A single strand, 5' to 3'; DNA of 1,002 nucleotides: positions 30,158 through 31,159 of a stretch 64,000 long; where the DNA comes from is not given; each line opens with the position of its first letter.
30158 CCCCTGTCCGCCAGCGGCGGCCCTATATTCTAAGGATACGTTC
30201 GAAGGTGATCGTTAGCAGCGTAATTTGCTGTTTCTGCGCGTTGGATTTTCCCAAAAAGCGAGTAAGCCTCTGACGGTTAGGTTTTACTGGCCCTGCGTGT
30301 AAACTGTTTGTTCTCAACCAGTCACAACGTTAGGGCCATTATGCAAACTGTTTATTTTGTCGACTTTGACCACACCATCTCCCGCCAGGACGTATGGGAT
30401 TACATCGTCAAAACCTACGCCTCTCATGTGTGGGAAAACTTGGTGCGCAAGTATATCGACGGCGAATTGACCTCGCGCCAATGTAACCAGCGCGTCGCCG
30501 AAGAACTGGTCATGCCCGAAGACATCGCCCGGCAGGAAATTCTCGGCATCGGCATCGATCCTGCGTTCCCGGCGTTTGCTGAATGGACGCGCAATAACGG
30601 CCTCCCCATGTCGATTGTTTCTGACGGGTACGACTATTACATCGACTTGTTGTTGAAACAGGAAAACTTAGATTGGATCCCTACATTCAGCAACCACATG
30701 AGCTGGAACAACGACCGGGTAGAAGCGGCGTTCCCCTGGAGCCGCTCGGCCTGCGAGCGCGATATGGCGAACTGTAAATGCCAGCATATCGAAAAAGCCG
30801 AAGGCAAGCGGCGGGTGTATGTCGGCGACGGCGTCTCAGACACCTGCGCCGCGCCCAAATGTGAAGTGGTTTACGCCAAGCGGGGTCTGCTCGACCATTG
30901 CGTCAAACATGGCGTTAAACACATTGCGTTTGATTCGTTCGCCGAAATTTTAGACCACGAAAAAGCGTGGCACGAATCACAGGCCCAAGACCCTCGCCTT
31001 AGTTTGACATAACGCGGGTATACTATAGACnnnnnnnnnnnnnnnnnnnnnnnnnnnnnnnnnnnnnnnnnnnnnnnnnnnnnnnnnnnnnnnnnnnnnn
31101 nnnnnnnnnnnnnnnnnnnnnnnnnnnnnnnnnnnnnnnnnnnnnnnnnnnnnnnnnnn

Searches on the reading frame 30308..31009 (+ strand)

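Call 57: search_protein_families(library=pfam, proteins=[window:30308-31009:+], max_evalue=0.0001)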
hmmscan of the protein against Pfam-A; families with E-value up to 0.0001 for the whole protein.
window:30308-31009:+ (234 aa): 2 families
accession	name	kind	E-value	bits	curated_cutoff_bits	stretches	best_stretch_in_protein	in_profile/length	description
PF06888.18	Put_Phosphatase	-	2.6e-09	37.3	27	1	15-184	2-187/234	Putative Phosphatase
PF12710.13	HAD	-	3.1e-07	31.4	27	1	17-182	2-188/189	haloacid dehalogenase-like hydrolase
